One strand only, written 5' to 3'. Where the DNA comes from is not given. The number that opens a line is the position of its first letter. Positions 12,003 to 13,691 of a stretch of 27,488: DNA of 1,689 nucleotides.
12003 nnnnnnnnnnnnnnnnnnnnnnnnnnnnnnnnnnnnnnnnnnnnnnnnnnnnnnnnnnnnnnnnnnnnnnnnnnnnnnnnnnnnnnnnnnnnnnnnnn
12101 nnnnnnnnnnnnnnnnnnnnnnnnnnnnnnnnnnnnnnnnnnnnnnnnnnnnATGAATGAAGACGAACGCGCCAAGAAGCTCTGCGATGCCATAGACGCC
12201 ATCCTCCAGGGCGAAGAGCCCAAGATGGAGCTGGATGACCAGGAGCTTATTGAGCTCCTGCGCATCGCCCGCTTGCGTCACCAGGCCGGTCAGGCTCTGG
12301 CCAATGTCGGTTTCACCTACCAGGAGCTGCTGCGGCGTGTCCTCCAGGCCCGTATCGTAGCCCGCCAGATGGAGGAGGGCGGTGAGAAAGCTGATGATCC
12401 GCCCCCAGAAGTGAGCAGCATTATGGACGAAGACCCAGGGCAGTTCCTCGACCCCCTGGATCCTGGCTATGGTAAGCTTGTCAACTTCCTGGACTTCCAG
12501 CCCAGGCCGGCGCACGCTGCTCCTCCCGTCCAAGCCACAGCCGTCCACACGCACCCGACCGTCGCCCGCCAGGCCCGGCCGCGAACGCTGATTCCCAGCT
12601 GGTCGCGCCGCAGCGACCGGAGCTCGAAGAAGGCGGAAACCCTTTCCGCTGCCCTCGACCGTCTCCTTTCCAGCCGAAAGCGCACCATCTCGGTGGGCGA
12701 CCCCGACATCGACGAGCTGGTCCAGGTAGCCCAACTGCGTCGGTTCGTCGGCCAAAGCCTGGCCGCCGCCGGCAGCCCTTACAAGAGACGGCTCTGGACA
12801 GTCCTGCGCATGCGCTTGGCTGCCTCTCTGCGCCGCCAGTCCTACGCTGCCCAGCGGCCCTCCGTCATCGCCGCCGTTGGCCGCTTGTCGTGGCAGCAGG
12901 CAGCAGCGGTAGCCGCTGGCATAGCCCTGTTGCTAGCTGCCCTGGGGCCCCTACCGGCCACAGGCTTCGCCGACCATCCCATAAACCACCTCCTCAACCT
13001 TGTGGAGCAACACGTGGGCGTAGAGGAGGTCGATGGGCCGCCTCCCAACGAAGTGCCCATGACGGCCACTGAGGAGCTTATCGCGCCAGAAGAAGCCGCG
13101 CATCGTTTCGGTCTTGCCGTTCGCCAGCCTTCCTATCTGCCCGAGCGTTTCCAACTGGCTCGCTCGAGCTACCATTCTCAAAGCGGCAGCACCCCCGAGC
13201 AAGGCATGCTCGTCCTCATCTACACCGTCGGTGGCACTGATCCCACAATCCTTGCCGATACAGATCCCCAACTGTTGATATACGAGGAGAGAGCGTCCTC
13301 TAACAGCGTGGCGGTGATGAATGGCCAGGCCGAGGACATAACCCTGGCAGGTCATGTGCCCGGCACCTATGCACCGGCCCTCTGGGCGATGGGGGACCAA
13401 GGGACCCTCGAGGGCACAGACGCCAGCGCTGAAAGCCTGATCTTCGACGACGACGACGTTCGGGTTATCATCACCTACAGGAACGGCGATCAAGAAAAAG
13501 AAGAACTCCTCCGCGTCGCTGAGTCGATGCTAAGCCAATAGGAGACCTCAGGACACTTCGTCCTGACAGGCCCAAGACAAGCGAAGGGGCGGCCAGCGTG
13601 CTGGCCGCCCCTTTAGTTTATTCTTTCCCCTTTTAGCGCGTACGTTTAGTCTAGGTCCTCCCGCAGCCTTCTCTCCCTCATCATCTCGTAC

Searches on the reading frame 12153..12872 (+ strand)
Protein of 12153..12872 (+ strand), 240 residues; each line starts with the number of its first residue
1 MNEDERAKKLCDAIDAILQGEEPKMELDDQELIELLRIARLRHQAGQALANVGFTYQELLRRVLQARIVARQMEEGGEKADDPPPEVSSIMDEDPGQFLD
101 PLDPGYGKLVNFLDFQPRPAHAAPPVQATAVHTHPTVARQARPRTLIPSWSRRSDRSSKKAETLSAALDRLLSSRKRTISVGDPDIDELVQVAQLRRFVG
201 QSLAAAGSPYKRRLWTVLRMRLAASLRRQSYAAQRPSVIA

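Call 93: search_solved_structures(query=window:12153-12872:+, max_evalue=10)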
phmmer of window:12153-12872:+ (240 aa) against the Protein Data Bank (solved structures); distinct sequences matched with E-value up to 10: 3.
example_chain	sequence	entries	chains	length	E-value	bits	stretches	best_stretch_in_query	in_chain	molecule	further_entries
4rzp_A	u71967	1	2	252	0.084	15.8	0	30-71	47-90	Engineered Protein OR366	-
7bmu_A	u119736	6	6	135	1.5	11.7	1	84-140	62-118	RNA polymerase II transcription factor B 73 kDa subunit-like protein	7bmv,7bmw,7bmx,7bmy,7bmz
3wkr_C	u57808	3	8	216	1.5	11.7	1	2-58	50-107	Uncharacterized protein MJ1481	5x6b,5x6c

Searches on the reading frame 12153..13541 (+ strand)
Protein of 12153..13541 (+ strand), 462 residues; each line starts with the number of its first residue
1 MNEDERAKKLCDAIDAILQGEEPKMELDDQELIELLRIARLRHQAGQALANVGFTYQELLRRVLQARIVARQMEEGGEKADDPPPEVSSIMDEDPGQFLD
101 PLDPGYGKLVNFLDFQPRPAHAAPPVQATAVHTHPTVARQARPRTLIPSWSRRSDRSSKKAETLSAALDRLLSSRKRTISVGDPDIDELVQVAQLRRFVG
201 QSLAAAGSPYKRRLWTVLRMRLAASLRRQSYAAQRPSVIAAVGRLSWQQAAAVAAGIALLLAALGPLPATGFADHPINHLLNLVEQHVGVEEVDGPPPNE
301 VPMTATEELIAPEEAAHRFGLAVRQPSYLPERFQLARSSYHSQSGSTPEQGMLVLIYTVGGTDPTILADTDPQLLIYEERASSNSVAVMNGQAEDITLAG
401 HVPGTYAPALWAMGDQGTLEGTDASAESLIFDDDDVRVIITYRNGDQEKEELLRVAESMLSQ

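Call 5: search_protein_families(library=pfam, proteins=[window:12153-13541:+], max_evalue=1)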
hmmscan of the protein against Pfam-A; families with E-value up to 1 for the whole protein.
window:12153-13541:+ (462 aa): 1 family
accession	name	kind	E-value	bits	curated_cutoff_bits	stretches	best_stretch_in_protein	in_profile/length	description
PF17414.8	MatP_C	-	0.016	15.9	24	1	149-178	13-42/60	MatP C-terminal ribbon-helix-helix domain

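Call 6: search_protein_families(library=ncbifam, proteins=[window:12153-13541:+], max_evalue=1)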
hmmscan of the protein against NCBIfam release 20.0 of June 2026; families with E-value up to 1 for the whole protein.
window:12153-13541:+ (462 aa): 0 families

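Call 13: find_homologous_proteins(query=window:12153-13541:+, max_evalue=0.001)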
Query window:12153-13541:+ (462 aa): 107 proteins with E <= 0.001 among 8000 candidates.
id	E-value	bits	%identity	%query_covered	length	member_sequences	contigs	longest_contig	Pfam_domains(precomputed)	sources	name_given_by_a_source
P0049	0.0e+0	1013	100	100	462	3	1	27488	-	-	-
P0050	6.5e-265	897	90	100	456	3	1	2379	-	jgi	jgi:hypothetical protein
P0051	1.8e-239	813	81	100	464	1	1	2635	-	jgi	-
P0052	1.0e-237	807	82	100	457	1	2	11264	-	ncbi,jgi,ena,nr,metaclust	ncbi:MAG: hypothetical protein AMJ38_00710 [Dehalococcoidia bacterium DG_22]|nr:MAG: hypothetical pr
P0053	1.6e-234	797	80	100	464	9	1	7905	-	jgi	jgi:hypothetical protein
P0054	2.3e-234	796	80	100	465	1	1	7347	-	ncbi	-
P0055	5.8e-234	795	80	100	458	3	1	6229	-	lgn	-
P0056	1.8e-230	784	79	100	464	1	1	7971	-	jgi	-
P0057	2.0e-229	780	78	100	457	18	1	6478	-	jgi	-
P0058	3.5e-227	773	77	100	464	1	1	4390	-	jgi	jgi:hypothetical protein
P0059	7.9e-227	772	77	100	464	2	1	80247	-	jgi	jgi:hypothetical protein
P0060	1.2e-226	771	77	100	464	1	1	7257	-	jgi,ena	-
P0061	2.7e-224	763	77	100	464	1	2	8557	-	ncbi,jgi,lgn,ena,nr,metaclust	ncbi:MAG: hypothetical protein AMJ76_01395 [Dehalococcoidia bacterium SM23_28_1]|nr:MAG: hypothetica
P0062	1.7e-223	761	77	100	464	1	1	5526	-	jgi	jgi:hypothetical protein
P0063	2.2e-223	760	76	100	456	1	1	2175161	-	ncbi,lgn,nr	ncbi:MAG: hypothetical protein JSU97_08455 [Dehalococcoidia bacterium]|nr:MAG: hypothetical protein 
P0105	3.4e-155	536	55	100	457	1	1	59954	-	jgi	jgi:hypothetical protein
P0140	8.7e-139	482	51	100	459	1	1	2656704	-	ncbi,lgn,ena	-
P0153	1.4e-79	286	39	100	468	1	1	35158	-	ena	-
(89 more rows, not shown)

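Call 14: find_encoding_contigs(protein=P0140, flank=10000, max_places=1)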
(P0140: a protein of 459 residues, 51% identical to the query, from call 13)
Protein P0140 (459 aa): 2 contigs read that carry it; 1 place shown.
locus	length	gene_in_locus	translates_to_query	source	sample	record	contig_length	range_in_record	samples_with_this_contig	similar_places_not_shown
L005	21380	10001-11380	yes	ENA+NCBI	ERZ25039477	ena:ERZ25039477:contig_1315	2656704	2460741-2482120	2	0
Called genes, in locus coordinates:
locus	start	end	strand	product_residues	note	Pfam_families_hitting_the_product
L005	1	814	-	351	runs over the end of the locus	PF04055:Radical_SAM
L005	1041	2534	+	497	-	PF00370:FGGY_N, PF02782:FGGY_C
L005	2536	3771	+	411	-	PF00890:FAD_binding_2 (faint), PF01266:DAO, PF12831:FAD_oxidored (weak)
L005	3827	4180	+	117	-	PF16901:DAO_C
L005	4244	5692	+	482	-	PF01565:FAD_binding_4, PF02913:FAD-oxidase_C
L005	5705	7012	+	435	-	PF01565:FAD_binding_4, PF02913:FAD-oxidase_C (weak)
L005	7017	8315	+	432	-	PF13187:Fer4_9 (faint), PF00037:Fer4 (faint), PF12797:Fer4_2 (faint), PF12837:Fer4_6 (faint), PF12838:Fer4_7, PF13183:Fer4_8, PF13534:Fer4_17, PF02754:CCG, +1 more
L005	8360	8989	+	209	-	PF13483:Lactamase_B_3, PF12706:Lactamase_B_2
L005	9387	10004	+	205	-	PF04542:Sigma70_r2, PF08281:Sigma70_r4_2, PF00196:GerE (weak), PF04545:Sigma70_r4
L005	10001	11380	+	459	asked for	-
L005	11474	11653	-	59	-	-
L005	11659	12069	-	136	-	PF12844:HTH_19, PF13560:HTH_31, PF01381:HTH_3, PF13443:HTH_26 (faint)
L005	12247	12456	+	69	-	-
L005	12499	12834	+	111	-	-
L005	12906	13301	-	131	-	PF02643:DUF192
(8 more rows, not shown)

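Call 15: find_encoding_contigs(protein=P0153, flank=10000, max_places=1)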
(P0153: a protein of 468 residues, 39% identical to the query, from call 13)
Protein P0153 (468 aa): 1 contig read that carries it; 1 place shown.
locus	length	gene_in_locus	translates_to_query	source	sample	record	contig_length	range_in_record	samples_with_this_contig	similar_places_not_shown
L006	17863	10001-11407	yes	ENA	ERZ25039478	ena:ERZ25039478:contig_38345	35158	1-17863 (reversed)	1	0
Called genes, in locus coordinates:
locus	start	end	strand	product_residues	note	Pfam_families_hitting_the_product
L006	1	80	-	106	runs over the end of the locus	-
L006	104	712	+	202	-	PF02782:FGGY_C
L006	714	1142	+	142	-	PF01266:DAO, PF12831:FAD_oxidored (weak), PF13450:NAD_binding_8 (weak)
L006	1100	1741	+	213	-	PF01266:DAO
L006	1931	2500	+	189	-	PF01266:DAO (faint), PF04324:Fer2_BFD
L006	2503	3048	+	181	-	PF01494:FAD_binding_3 (weak), PF01946:Thi4, PF03486:HI0933_like (weak), PF07992:Pyr_redox_2, PF00890:FAD_binding_2, PF01266:DAO, PF12831:FAD_oxidored, PF13450:NAD_binding_8, +4 more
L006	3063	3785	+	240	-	PF07992:Pyr_redox_2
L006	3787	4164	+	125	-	PF07892:DUF1667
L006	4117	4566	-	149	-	-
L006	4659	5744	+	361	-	PF02913:FAD-oxidase_C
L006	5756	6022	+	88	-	PF01565:FAD_binding_4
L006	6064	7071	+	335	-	PF01565:FAD_binding_4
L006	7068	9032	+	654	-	PF00037:Fer4 (faint), PF12797:Fer4_2 (faint), PF13183:Fer4_8, PF12838:Fer4_7, PF13534:Fer4_17, PF02754:CCG, PF13483:Lactamase_B_3, PF12706:Lactamase_B_2, +3 more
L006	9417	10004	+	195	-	PF04542:Sigma70_r2, PF08281:Sigma70_r4_2, PF00196:GerE (weak), PF04545:Sigma70_r4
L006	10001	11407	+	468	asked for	-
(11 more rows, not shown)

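Call 16: find_encoding_contigs(protein=P0105, flank=10000, max_places=1)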
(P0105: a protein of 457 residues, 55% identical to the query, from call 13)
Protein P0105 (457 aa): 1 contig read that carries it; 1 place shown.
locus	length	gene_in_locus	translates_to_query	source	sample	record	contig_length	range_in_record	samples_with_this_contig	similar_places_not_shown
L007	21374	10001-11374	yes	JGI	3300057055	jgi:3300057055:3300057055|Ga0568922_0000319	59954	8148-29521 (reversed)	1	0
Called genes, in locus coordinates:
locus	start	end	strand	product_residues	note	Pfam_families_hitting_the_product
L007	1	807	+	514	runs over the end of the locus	PF00370:FGGY_N, PF02782:FGGY_C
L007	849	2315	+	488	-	PF01266:DAO, PF07992:Pyr_redox_2 (faint), PF13450:NAD_binding_8 (weak), PF13738:Pyr_redox_3 (faint), PF04324:Fer2_BFD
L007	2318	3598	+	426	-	PF00890:FAD_binding_2 (weak), PF01266:DAO (weak), PF01494:FAD_binding_3 (weak), PF01946:Thi4 (weak), PF03486:HI0933_like (weak), PF07992:Pyr_redox_2, PF12831:FAD_oxidored, PF13738:Pyr_redox_3, +3 more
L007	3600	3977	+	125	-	PF07892:DUF1667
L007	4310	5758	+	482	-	PF01565:FAD_binding_4, PF02913:FAD-oxidase_C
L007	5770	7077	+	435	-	PF01565:FAD_binding_4, PF02913:FAD-oxidase_C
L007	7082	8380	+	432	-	PF13187:Fer4_9 (faint), PF00037:Fer4 (faint), PF12797:Fer4_2 (faint), PF12800:Fer4_4 (faint), PF12838:Fer4_7, PF13183:Fer4_8, PF13534:Fer4_17, PF02754:CCG, +2 more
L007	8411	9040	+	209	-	PF13483:Lactamase_B_3, PF12706:Lactamase_B_2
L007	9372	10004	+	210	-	PF04542:Sigma70_r2, PF08281:Sigma70_r4_2, PF00196:GerE, PF04545:Sigma70_r4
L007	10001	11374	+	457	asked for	-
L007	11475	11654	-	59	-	-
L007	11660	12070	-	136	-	PF12844:HTH_19, PF13560:HTH_31, PF01381:HTH_3, PF13443:HTH_26 (weak)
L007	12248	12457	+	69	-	-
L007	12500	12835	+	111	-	-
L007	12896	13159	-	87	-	PF02643:DUF192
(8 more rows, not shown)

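Call 55: find_related_loci(query=A1, collection=genome_contigs, flank=8000)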
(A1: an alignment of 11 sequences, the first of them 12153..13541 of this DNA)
Query A1 (462 aa) in genome_contigs; peptide patterns used: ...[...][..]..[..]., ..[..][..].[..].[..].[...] (x = any residue, [..] = any of these).
168 stretches matched a pattern; 15 encode a relative of the query (tblastn E <= 1e-3); 15 distinct loci.
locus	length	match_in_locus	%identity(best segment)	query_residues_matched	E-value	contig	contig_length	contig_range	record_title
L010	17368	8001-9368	93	1-462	0e+0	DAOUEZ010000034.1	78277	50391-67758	MAG TPA_asm: Dehalococcoidia bacterium isolate N9_412 k139_427436, whole genome shotgun sequence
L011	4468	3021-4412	82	1-462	0e+0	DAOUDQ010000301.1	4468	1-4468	MAG TPA_asm: Dehalococcoidia bacterium isolate M62_289 198516, whole genome shotgun sequence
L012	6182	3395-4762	77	1-462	0e+0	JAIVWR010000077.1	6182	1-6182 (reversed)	MAG: Acidobacteriota bacterium isolate HYP3_US_01_6 NODE_8194_length_6182_cov_0.382164, whole genome shotgun sequence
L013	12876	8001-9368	76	1-462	0e+0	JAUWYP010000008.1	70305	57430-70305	MAG: Dehalococcoidia bacterium isolate CSMAG_2713 CSMAG_2713_k141_984413_length_70305_cov_32.7022, whole genome shotgun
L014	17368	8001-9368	76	1-462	0e+0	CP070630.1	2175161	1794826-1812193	MAG: Dehalococcoidia bacterium isolate bin98 chromosome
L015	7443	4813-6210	71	1-462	0e+0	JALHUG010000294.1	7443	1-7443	MAG: Dehalococcoidia bacterium isolate PFL44 seq_4429294, whole genome shotgun sequence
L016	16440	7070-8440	68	1-461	0e+0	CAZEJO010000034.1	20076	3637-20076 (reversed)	MAG TPA_asm: uncultured Dehalococcoidia bacterium isolate SRP214966_co7_243 genome assembly, contig: NODE_1967_length_20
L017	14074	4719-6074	68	1-460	0e+0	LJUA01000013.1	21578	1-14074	MAG: Dehalococcoidia bacterium SM23_28_2 WORSMTZ_4410, whole genome shotgun sequence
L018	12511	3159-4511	66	1-460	0e+0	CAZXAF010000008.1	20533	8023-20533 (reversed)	MAG TPA_asm: uncultured Dehalococcoidia bacterium isolate SRP214966_co4_321 genome assembly, contig: NODE_2075_length_20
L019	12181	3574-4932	61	1-462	2e-172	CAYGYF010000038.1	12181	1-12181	MAG TPA_asm: uncultured Dehalococcoidia bacterium isolate ERP119294_co3_281 genome assembly, contig: NODE_3922_length_12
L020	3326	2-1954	66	144-462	2e-128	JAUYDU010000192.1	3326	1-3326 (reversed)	MAG: Chloroflexota bacterium isolate C20_metabat.bin.54_sub C20_k141_488347, whole genome shotgun sequence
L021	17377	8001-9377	51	1-462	1e-134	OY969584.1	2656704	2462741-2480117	MAG: uncultured Chloroflexia bacterium isolate MFD01299.bin.c.4 genome assembly, chromosome: 1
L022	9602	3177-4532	32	1-460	2e-41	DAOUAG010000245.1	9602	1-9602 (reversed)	MAG TPA_asm: Dehalococcoidia bacterium isolate H62_633 k111_1927653, whole genome shotgun sequence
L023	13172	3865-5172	31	1-459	2e-39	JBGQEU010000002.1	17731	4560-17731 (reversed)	MAG: Dehalococcoidia bacterium isolate OBJ2_061818_090_7 k141_13435_length_17731_cov_59.6341, whole genome shotgun seque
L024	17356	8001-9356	32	1-460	3e-33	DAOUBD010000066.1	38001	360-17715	MAG TPA_asm: Dehalococcoidia bacterium isolate H68_705 k101_650836, whole genome shotgun sequence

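Call 59: predict_structure(alignment_id=A6)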
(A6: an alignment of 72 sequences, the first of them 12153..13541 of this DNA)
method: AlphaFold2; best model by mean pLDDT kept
length: 462 residues; sequences in the alignment: 72
mean_pLDDT: 71.5   pTM: 0.46
mean pLDDT of the five models: 71.5, 69.9, 69.6, 69.4, 68.3
residues with pLDDT >= 90: 119; 70-90: 159; 50-70: 81; < 50: 103
segments of 3 or more residues with pLDDT < 50: 79-156, 233-245
pLDDT, mean of each block of 10 residues (from residue 1): 82 85 77 79 79 78 81 64 44 42 37 30 32 31 32 49 68 57 69 65 53 64 70 47 57 79 60 52 67 83 85 91 94 97 85 97 95 96 90 94 94 82 92 95 91 97 81
secondary structure, 60 per line:
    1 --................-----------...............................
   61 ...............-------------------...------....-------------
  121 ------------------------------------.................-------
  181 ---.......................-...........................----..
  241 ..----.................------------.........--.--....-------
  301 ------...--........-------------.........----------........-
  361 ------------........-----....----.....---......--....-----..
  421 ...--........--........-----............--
elements in order: H3-18 H30-75 H104-107 H157-173 H184-206 H208-234 H239-242 H247-263 H276-284 E290-293 E307-309 H312-319 E333-341 E352-359 E373-380 E386-389 E394-398 E402-407 E410-413 E419-423 E426-433 E436-443 H449-460

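Call 62: fold_search(model_id=the predicted structure, library=pdb)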
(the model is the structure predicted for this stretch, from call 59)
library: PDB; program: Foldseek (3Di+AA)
matches with E <= 10: 877; with E <= 0.001: 0
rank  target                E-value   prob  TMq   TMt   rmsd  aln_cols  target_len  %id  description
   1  4tmd                  1.1e-02  0.25  0.10  0.21  16.9       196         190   11  X-ray structure of Putative uncharacterized protein (Rv0999 ortholog) from Mycobacterium smegmatis (released 2014-07-02)
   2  2v42_A                1.2e-02  1.00  0.17  0.26   7.3       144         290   11  Crystal structure of RseB: a sensor for periplasmic stress response in E. coli (released 2007-08-28)
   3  3hlz_B                1.5e-02  0.85  0.15  0.24   7.6       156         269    8  Crystal structure of BT_1490 (NP_810393.1) from BACTEROIDES THETAIOTAOMICRON VPI-5482 at 1.50 A resolution (released 2009-06-16)
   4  3hlz_A                2.3e-02  0.82  0.16  0.24   7.9       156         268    8  Crystal structure of BT_1490 (NP_810393.1) from BACTEROIDES THETAIOTAOMICRON VPI-5482 at 1.50 A resolution (released 2009-06-16)
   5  2p4b_B                2.9e-02  1.00  0.17  0.29   4.4       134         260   11  Crystal structure of E.coli RseB (released 2007-05-22)
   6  4esq                  3.2e-02  0.38  0.13  0.27  15.5       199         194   12  Crystal structure of the extracellular domain of PknH from Mycobacterium tuberculosis (released 2012-07-18)
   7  2v43_C                3.6e-02  1.00  0.17  0.28   4.3       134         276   11  Crystal structure of RseB: a sensor for periplasmic stress response in E. coli (released 2007-08-28)
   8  2v42_B                4.3e-02  1.00  0.17  0.28   5.7       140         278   12  Crystal structure of RseB: a sensor for periplasmic stress response in E. coli (released 2007-08-28)
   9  2p4b_A                4.6e-02  1.00  0.17  0.27   4.4       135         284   12  Crystal structure of E.coli RseB (released 2007-05-22)
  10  3m4w_A                4.9e-02  1.00  0.16  0.26   3.5       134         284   12  Structural basis for the negative regulation of bacterial stress response by RseB (released 2010-05-05)
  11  1vr8                  5.8e-02  0.92  0.17  0.49   4.9       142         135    8  Crystal structure of GTP binding regulator (TM1622) from Thermotoga Maritima at 1.75 A resolution (released 2005-03-15)
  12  2v43_B                1.3e-01  0.99  0.16  0.27   4.4       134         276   11  Crystal structure of RseB: a sensor for periplasmic stress response in E. coli (released 2007-08-28)
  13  5yfg_MODEL_1_A        1.4e-01  0.72  0.18  0.41   8.6       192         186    7  SOLUTION STRUCTURE OF HUMAN MOG1 (released 2017-11-01)
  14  3apw_A                1.4e-01  0.15  0.09  0.19  15.1       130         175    9  Crystal structure of the A variant of human alpha1-acid glycoprotein and disopyramide complex (released 2011-02-23)
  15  5zxa                  1.5e-01  0.47  0.16  0.37   7.7       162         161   14  Crystal structure of fibronectin-binding protein Apa mutant from Mycobacterium tuberculosis (released 2019-05-29)
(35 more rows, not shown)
